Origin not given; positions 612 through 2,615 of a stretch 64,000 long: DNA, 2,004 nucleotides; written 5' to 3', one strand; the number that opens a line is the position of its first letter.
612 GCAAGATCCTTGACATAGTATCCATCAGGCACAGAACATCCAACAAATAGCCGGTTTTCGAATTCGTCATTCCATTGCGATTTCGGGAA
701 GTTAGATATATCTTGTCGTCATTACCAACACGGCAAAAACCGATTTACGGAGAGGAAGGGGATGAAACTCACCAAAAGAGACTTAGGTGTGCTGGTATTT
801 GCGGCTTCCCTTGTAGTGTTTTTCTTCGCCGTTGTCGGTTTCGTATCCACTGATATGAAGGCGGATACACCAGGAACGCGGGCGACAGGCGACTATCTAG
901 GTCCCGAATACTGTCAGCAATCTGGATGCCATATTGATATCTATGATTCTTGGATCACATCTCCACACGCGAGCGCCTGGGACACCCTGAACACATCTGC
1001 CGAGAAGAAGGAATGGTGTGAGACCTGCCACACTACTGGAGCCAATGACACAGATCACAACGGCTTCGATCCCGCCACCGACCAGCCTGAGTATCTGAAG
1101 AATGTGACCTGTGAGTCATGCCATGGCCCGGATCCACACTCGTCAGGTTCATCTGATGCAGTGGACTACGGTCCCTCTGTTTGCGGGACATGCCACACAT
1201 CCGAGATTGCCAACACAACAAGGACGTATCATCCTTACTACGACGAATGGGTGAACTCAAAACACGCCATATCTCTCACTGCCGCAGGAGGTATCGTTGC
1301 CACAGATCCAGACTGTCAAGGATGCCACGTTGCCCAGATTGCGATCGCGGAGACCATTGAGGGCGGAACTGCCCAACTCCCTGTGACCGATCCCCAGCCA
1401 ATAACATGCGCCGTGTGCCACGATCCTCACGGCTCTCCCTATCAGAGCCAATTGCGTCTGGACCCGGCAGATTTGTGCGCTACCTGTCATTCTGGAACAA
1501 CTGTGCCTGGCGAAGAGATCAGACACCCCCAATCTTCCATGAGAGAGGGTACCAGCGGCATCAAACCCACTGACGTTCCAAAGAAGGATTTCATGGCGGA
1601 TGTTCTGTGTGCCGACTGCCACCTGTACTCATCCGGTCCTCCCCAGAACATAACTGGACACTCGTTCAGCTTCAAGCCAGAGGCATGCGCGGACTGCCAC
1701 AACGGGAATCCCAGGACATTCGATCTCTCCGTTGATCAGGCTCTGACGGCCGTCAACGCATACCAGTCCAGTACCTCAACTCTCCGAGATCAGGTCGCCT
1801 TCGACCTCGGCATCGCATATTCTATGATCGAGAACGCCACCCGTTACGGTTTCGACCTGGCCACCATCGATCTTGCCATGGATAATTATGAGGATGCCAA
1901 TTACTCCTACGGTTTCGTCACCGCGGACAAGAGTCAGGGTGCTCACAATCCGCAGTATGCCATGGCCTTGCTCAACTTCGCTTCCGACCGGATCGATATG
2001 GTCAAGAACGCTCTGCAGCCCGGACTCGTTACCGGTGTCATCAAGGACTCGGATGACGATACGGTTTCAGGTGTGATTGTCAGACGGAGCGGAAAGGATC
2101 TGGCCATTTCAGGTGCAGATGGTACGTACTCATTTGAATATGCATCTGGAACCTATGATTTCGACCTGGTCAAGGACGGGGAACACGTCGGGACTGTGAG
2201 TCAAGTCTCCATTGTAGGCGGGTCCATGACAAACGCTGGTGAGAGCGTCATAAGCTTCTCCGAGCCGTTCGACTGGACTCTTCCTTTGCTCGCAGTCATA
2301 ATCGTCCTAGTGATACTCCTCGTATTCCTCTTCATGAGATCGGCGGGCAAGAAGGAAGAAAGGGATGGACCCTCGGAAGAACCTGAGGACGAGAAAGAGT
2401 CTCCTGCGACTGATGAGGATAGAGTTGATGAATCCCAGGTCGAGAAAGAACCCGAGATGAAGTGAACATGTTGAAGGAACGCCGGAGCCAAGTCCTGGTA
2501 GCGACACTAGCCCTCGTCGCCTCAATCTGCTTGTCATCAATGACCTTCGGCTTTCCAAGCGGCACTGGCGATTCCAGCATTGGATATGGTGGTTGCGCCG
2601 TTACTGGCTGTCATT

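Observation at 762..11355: Two paralogous multihaem-cytochrome cassettes wired to two different quinol modules (Rieske/split cyt b and NrfC/NrfD)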

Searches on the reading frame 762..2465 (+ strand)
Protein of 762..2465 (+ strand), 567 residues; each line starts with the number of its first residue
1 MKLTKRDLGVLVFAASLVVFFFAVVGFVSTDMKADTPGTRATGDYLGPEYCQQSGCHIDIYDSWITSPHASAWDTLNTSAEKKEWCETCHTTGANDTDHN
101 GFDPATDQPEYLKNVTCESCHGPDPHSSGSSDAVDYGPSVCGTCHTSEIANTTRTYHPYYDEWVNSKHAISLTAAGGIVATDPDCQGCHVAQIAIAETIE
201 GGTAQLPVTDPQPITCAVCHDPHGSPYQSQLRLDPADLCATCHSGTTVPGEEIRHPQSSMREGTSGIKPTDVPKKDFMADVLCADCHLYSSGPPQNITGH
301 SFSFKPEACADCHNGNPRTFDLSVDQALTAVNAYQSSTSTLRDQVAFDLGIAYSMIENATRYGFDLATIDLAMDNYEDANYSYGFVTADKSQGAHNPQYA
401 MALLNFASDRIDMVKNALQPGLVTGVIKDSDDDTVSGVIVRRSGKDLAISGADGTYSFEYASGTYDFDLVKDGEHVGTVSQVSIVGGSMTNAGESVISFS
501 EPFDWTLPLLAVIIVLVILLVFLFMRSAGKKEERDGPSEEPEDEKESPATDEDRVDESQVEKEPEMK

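Call 4: search_protein_families(library=pfam, proteins=[window:762-2465:+], max_evalue=0.01)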
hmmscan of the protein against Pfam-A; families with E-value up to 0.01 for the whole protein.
window:762-2465:+ (567 aa): 5 families
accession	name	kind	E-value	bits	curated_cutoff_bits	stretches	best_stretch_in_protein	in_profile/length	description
PF09699.15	Paired_CXXCH_1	-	1.9e-15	56.7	20.6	2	216-245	9-38/41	Doubled CXXCH motif (Paired_CXXCH_1)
PF13435.11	Cytochrome_C554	-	3.3e-15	57.2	20.8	2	55-122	4-84/84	Cytochrome c554 and c-prime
PF14522.11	Cytochrome_C7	-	1e-10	41.7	24.8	1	113-189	12-66/67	Cytochrome c7 and related cytochrome c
PF02335.20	Cytochrom_C552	-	1.2e-10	41.4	24.1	1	278-421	242-383/438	Cytochrome c552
PF14537.11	Cytochrom_c3_2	-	4.2e-10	40.4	25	1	141-244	9-79/79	Cytochrome c3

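Call 5: search_solved_structures(query=window:762-2465:+, max_evalue=1, show_alignments=2)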
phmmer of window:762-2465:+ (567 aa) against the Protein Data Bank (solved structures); distinct sequences matched with E-value up to 1: 17.
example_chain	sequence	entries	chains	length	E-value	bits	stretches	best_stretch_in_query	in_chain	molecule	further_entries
6i5b_A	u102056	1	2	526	8.5e-23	84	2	153-319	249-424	Uncharacterized protein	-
6qvm_A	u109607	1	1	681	2.7e-08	36.2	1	113-407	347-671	Multiheme cytochrome cf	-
4q4u_A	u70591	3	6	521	4.4e-05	25.6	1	281-404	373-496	Eight-heme nitrite reductase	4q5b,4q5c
3uu9_A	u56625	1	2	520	4.4e-05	25.6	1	281-404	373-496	Eight-heme nitrite reductase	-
4q0t_A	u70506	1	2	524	4.5e-05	25.5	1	281-404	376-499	Eight-heme nitrite reductase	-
2zo5_A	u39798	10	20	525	4.5e-05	25.5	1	281-404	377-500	Eight-heme nitrite reductase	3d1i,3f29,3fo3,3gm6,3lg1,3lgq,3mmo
3rkh_A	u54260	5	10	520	4.8e-05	25.4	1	281-404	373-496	Eight-heme nitrite reductase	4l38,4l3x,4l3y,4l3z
3owm_A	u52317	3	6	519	5e-05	25.4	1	281-404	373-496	Eight-heme nitrite reductase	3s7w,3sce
2ot4_A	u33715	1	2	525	6e-05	25.1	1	281-404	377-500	Eight-heme nitrite reductase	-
8bcx_A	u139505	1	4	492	6e-05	25.1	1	278-409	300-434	Nitrite reductase (cytochrome; ammonia-forming)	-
6r2q_A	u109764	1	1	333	6.7e-05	24.9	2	80-245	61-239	Cystathionine beta-synthase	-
6v0a_A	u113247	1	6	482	0.00042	22.3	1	276-409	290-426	Nitrite reductase (cytochrome; ammonia-forming)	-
3sxq_A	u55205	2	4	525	0.0068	18.3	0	281-402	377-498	Eight-heme nitrite reductase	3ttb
5e16_A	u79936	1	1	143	0.037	15.9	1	405-486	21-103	CGMP-dependent protein kinase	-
8rv0_Y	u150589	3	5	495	0.13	14.1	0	301-404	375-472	Octaheme cytochrome c nitrite reductase | Octaheme nitrite c cytochrome c reductase | Octaheme nitrite reductase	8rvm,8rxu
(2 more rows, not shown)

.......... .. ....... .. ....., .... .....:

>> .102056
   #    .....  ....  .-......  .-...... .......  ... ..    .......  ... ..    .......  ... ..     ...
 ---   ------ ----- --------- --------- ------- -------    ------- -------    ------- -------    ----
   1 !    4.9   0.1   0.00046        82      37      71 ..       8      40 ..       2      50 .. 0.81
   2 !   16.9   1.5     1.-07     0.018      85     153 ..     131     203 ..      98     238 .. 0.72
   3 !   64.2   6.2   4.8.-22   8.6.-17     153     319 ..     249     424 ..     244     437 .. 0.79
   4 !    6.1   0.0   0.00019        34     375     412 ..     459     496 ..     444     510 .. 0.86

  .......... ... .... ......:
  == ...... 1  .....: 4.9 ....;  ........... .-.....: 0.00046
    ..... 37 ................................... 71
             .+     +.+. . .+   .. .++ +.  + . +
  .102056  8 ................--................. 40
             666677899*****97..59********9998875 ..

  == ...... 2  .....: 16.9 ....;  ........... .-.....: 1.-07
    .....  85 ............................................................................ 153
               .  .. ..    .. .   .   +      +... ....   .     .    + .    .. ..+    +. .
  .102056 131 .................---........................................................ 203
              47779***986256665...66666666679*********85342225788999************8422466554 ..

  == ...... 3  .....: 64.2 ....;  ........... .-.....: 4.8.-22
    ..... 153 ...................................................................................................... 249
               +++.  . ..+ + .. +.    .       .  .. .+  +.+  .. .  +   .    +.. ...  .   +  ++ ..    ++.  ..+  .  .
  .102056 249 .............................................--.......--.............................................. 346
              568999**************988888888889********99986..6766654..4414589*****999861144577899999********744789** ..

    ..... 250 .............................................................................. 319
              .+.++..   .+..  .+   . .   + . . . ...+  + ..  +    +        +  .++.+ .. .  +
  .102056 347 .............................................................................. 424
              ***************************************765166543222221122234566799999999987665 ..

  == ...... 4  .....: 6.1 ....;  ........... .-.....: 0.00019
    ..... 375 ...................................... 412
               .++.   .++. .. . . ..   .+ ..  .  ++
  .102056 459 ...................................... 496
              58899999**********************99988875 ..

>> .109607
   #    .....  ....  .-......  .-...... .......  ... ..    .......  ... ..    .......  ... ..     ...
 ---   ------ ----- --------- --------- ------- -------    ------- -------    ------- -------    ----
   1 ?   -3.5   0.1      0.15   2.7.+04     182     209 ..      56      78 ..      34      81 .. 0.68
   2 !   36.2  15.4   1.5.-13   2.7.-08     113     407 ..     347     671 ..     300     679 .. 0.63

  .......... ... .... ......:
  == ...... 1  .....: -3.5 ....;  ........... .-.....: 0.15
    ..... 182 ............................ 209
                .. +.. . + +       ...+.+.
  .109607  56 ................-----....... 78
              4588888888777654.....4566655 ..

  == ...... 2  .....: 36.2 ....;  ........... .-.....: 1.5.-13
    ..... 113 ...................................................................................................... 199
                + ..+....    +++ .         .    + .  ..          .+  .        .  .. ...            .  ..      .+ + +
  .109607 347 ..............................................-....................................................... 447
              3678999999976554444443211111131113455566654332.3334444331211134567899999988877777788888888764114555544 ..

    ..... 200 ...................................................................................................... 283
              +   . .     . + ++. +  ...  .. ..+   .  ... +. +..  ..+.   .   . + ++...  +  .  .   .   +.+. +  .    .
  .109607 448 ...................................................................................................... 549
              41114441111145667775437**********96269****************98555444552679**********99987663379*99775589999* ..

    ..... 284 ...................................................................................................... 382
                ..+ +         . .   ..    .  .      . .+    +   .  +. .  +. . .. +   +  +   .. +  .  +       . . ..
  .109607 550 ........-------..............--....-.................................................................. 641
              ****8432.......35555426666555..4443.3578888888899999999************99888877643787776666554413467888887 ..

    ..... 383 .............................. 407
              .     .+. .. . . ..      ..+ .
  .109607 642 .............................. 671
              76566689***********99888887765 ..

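Call 6: search_protein_families(library=ncbifam, proteins=[window:762-2465:+], max_evalue=0.01)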
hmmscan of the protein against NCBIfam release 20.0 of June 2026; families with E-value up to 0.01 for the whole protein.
window:762-2465:+ (567 aa): 9 families
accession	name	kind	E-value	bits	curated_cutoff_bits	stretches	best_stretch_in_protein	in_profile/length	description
NF041198.1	UshA_like_PCGU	equivalog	1.4e-20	73.4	275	2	41-148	401-511/519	UshA-like (seleno)protein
TIGR03508.1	decahem_SO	subfamily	7.9e-12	45.2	192.2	1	84-247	3-223/258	DmsE family decaheme c-type cytochrome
NF041028.1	decahem_GSU2203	exception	9.3e-12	44.8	325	1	22-247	11-211/317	GSU2203 family decaheme c-type cytochrome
TIGR01905.1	paired_CXXCH_1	subfamily_domain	1e-09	38.1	25.2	1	215-244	8-37/41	doubled CXXCH domain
NF045713.1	CxxCH_16_HmcA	equivalog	2.1e-07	29.9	400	1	80-316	73-255/541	sulfate respiration complex hexadecaheme cytochrome HmcA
TIGR04315.1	octaheme_Shew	subfamily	2.8e-06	26.6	375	1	73-155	177-260/440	tetrathionate reductase family octaheme c-type cytochrome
NF043010.1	Cyt554_Nsmonas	equivalog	6.6e-05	22.4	400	0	56-124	37-118/238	cytochrome c-550 CycA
NF040967.1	cytc_ExtN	equivalog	0.0082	15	200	0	214-315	39-139/415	selenite/tellurite reduction operon c-type cytochrome ExtN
NF040968.1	FeS_ExtO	equivalog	0.0087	14.9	200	0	214-315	39-139/416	selenite/tellurite reduction operon b-type cytochrome iron-sulfur cluster-binding subunit ExtO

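Call 11: find_homologous_proteins(query=window:762-2465:+, max_evalue=0.00001)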
Query window:762-2465:+ (567 aa): 158 proteins with E <= 0.00001 among 8000 candidates; the best 120 are listed.
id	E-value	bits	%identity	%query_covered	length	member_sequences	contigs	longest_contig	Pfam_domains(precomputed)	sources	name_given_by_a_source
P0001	0.0e+0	1223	93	100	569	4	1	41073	PF09699.16,PF14537.12,PF13435.12,PF02335.21,PF14522.12,PF22113.2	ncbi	-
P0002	0.0e+0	1084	88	93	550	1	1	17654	PF09699.16,PF14537.12,PF13435.12,PF02335.21,PF14522.12,PF22113.2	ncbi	-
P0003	1.1e-255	868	87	77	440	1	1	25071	PF09699.16,PF14537.12,PF13435.12,PF02335.21,PF14522.12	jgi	jgi:predicted CXXCH cytochrome family protein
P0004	3.1e-208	711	58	97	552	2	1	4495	PF09699.16,PF14537.12,PF13435.12,PF02335.21,PF14522.12,PF22113.2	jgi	jgi:predicted CXXCH cytochrome family protein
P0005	5.3e-208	710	59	87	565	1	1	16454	PF09699.16,PF14537.12,PF13435.12,PF02335.21,PF14522.12,PF22113.2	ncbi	ncbi:MAG: ammonia-forming cytochrome c nitrite reductase subunit c552 [Thermoplasmata archaeon]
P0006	4.2e-199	681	58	86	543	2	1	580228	PF09699.16,PF14537.12,PF13435.12,PF13620.13,PF02335.21,PF14522.12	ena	-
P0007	7.4e-198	677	57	89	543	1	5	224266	PF09699.16,PF14537.12,PF13435.12,PF13620.13,PF02335.21,PF14522.12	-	-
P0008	9.3e-192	657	53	99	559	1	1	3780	PF09699.16,PF14537.12,PF13435.12,PF13620.13,PF02335.21,PF14522.12,PF22113.2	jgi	jgi:predicted CXXCH cytochrome family protein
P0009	2.9e-182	625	55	87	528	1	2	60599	PF09699.16,PF14537.12,PF13435.12,PF13620.13,PF02335.21,PF14522.12,PF22113.2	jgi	jgi:predicted CXXCH cytochrome family protein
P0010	3.2e-170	586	58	78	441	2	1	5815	PF09699.16,PF14537.12,PF13435.12,PF02335.21,PF14522.12,PF22113.2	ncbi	ncbi:MAG: ammonia-forming cytochrome c nitrite reductase subunit c552, partial [Thermoplasmata archa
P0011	1.9e-168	580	58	74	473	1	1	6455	PF09699.16,PF14537.12,PF13435.12,PF13620.13,PF02335.21,PF14522.12,PF22113.2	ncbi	ncbi:MAG: ammonia-forming cytochrome c nitrite reductase subunit c552, partial [Thermoplasmata archa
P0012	3.1e-146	507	46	85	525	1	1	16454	PF09699.16,PF14537.12,PF13435.12,PF15976.12,PF13620.13,PF02335.21,PF14522.12,PF22113.2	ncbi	ncbi:MAG: ammonia-forming cytochrome c nitrite reductase subunit c552 [Thermoplasmata archaeon]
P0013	7.4e-146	505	44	93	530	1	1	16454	PF09699.16,PF14537.12,PF13435.12,PF02335.21,PF14522.12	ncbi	ncbi:MAG: ammonia-forming cytochrome c nitrite reductase subunit c552 [Thermoplasmata archaeon]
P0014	4.6e-144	499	46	89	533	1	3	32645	PF09699.16,PF14537.12,PF13435.12,PF02335.21,PF14522.12,PF22113.2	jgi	jgi:predicted CXXCH cytochrome family protein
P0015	5.7e-143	496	46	85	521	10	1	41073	PF09699.16,PF14537.12,PF13435.12,PF13620.13,PF02335.21,PF14522.12,PF22113.2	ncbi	-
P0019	9.0e-139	482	44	86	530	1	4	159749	PF09699.16,PF14537.12,PF13435.12,PF13620.13,PF02335.21,PF14522.12,PF22113.2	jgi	jgi:predicted CXXCH cytochrome family protein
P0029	1.2e-119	419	42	93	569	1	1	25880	PF09699.16,PF14537.12,PF13435.12,PF13620.13,PF02335.21,PF14522.12,PF22113.2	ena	-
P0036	6.5e-91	324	38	89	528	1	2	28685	PF09699.16,PF14537.12,PF13435.12,PF02335.21,PF14522.12,PF22113.2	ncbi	-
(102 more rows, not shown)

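Call 12: find_encoding_contigs(protein=P0005, flank=10000, max_places=2)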
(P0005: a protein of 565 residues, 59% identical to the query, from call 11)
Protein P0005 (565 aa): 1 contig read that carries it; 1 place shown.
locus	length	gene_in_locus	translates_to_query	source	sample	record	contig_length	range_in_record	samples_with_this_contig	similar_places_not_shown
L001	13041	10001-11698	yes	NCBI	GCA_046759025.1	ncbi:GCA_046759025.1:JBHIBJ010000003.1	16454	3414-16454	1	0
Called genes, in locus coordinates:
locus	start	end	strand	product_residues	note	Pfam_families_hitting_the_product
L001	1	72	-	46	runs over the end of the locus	-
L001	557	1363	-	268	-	PF00902:TatC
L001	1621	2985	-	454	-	PF03916:NrfD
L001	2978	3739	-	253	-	PF12838:Fer4_7 (weak), PF13247:Fer4_11, PF00037:Fer4 (weak), PF12797:Fer4_2 (weak), PF12837:Fer4_6 (weak), PF13237:Fer4_10 (weak), PF13187:Fer4_9 (weak), PF13247:Fer4_11 (weak), +3 more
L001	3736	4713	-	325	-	PF02369:Big_1 (weak)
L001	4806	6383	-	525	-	PF22113:Mtrc-MtrF_II-IV_dom (faint), PF13435:Cytochrome_C554, PF14522:Cytochrome_C7 (faint), PF14537:Cytochrom_c3_2 (faint), PF09699:Paired_CXXCH_1, PF02335:Cytochrom_C552, PF13620:CarboxypepD_reg, PF15976:CooC_C (weak)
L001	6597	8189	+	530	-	PF13435:Cytochrome_C554, PF14522:Cytochrome_C7 (faint), PF14537:Cytochrom_c3_2 (faint), PF09699:Paired_CXXCH_1, PF02335:Cytochrom_C552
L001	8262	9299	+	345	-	-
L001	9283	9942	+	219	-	-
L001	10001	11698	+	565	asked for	PF14522:Cytochrome_C7 (faint), PF13435:Cytochrome_C554, PF14537:Cytochrom_c3_2 (faint), PF22113:Mtrc-MtrF_II-IV_dom (weak), PF09699:Paired_CXXCH_1, PF02335:Cytochrom_C552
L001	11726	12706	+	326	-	PF07495:Y_Y_Y (faint), PF07705:CARDB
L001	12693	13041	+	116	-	?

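Call 13: find_encoding_contigs(protein=P0001, flank=10000, max_places=2)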
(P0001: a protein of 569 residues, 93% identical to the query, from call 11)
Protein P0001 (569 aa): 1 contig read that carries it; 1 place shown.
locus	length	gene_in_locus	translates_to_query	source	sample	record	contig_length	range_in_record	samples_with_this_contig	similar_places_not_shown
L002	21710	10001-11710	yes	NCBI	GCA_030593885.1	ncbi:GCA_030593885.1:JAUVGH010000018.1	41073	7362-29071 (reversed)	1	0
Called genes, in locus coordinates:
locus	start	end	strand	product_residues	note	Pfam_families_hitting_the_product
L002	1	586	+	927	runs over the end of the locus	PF01578:Cytochrom_C_asm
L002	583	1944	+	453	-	-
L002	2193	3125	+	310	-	PF02085:Cytochrom_CIII (faint), PF14537:Cytochrom_c3_2 (faint), PF14522:Cytochrome_C7 (faint), PF22113:Mtrc-MtrF_II-IV_dom (faint)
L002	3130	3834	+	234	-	PF01292:Ni_hydr_CYTB (weak), PF00033:Cytochrome_B, PF14358:DUF4405 (weak), PF13631:Cytochrom_B_N_2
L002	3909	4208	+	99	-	PF00032:Cytochrom_B_C (weak)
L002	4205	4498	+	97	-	-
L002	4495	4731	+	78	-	-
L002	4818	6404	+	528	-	PF14522:Cytochrome_C7 (faint), PF14537:Cytochrom_c3_2 (faint), PF22113:Mtrc-MtrF_II-IV_dom (faint), PF13435:Cytochrome_C554, PF09699:Paired_CXXCH_1, PF02335:Cytochrom_C552, PF13620:CarboxypepD_reg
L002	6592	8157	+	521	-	PF14522:Cytochrome_C7 (faint), PF14537:Cytochrom_c3_2 (faint), PF13435:Cytochrome_C554, PF22113:Mtrc-MtrF_II-IV_dom, PF09699:Paired_CXXCH_1, PF02335:Cytochrom_C552, PF13620:CarboxypepD_reg (faint)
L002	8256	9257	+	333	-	-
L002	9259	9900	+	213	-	-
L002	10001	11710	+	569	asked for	PF14522:Cytochrome_C7 (faint), PF13435:Cytochrome_C554, PF14537:Cytochrom_c3_2 (faint), PF22113:Mtrc-MtrF_II-IV_dom (weak), PF09699:Paired_CXXCH_1, PF02335:Cytochrom_C552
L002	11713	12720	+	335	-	PF07705:CARDB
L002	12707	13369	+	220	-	-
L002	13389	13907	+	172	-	PF00355:Rieske (weak)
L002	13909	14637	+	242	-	PF00033:Cytochrome_B, PF13631:Cytochrom_B_N_2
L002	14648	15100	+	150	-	PF00032:Cytochrom_B_C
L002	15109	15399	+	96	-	-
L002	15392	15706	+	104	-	-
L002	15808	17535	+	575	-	PF13435:Cytochrome_C554, PF14522:Cytochrome_C7 (faint), PF14537:Cytochrom_c3_2 (faint), PF22113:Mtrc-MtrF_II-IV_dom (weak), PF09699:Paired_CXXCH_1, PF02335:Cytochrom_C552, PF13620:CarboxypepD_reg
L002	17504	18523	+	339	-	PF02369:Big_1 (faint)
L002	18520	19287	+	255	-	PF12838:Fer4_7 (weak), PF13237:Fer4_10 (weak), PF13247:Fer4_11, PF00037:Fer4, PF12797:Fer4_2 (weak), PF12837:Fer4_6 (weak), PF12838:Fer4_7 (weak), PF13187:Fer4_9, +3 more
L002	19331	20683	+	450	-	PF03916:NrfD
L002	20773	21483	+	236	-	PF03205:MobB, PF04060:FeS (weak)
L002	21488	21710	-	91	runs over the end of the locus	PF09834:DUF2061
